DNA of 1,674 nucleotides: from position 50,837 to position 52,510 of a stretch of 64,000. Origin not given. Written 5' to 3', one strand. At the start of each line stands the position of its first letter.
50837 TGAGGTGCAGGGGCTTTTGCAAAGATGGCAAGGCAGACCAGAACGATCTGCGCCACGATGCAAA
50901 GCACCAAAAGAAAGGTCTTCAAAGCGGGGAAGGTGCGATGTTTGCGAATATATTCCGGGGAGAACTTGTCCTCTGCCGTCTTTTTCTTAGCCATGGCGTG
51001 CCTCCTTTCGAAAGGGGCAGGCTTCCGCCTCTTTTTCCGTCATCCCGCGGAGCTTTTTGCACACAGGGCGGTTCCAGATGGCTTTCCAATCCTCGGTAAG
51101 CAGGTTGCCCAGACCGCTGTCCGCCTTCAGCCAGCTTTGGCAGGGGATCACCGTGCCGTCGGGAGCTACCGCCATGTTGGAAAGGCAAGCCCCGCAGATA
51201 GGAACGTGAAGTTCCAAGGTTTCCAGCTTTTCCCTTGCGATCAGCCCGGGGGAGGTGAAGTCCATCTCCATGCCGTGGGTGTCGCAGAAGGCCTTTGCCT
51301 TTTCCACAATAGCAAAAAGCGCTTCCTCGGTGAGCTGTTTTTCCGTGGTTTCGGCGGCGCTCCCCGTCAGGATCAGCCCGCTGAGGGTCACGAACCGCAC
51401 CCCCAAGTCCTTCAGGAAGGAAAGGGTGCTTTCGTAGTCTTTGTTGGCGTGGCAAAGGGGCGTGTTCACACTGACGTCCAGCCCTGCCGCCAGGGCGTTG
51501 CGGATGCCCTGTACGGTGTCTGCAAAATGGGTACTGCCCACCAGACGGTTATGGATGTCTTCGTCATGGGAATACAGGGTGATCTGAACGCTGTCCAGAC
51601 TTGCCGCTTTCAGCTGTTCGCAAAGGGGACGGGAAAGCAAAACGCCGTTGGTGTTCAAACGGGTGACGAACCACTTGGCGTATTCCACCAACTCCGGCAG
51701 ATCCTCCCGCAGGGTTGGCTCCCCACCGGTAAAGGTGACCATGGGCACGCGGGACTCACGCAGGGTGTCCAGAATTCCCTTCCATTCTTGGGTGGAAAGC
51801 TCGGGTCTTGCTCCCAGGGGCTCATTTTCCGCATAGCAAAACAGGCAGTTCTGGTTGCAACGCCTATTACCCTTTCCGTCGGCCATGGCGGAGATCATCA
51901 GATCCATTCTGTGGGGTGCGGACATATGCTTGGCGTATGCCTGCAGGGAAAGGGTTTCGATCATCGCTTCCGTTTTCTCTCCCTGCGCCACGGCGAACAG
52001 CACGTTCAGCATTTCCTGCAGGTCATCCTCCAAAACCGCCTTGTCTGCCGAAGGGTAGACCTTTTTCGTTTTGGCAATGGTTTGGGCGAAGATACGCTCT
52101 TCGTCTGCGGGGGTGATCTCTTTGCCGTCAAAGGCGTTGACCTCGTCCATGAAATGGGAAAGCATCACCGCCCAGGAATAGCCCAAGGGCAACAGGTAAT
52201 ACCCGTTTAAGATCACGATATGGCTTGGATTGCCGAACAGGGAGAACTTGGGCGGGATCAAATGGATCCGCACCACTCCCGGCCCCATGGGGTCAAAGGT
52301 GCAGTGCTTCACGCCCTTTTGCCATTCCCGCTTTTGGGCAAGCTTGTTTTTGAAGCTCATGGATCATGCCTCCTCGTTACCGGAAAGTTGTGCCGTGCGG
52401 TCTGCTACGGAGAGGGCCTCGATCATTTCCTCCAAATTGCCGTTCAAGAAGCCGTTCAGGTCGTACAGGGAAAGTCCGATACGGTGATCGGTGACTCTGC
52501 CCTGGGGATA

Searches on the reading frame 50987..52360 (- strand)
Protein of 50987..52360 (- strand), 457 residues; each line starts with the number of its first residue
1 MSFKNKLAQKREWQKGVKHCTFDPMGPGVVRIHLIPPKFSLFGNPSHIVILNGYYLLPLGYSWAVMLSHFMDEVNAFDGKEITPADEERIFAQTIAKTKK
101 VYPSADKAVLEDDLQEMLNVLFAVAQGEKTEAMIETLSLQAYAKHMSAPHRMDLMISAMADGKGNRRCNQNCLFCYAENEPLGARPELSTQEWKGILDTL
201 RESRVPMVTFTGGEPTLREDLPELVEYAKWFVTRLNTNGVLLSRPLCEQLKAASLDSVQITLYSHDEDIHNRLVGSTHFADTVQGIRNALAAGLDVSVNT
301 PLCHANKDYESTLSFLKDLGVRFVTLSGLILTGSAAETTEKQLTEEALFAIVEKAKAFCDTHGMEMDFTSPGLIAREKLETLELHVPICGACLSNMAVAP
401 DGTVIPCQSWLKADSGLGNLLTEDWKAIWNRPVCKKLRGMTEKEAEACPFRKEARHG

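Call 16: search_protein_families(library=pfam, proteins=[window:50987-52360:-], max_evalue=0.001)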
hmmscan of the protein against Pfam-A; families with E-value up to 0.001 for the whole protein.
window:50987-52360:- (457 aa): 4 families
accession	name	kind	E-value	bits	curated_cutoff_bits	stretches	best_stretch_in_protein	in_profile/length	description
PF04055.27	Radical_SAM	-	3.7e-22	79.7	29.5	1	166-308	5-157/166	Radical SAM superfamily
PF13186.11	SPASM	-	1e-08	35.7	21.5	1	389-448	1-63/67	Iron-sulfur cluster-binding domain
PF19238.5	Radical_SAM_2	-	7.7e-05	22.9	26.7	0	164-191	18-45/151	Radical SAM-like domain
PF13353.11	Fer4_12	-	0.00012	22.8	22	1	168-236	15-82/137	4Fe-4S single cluster domain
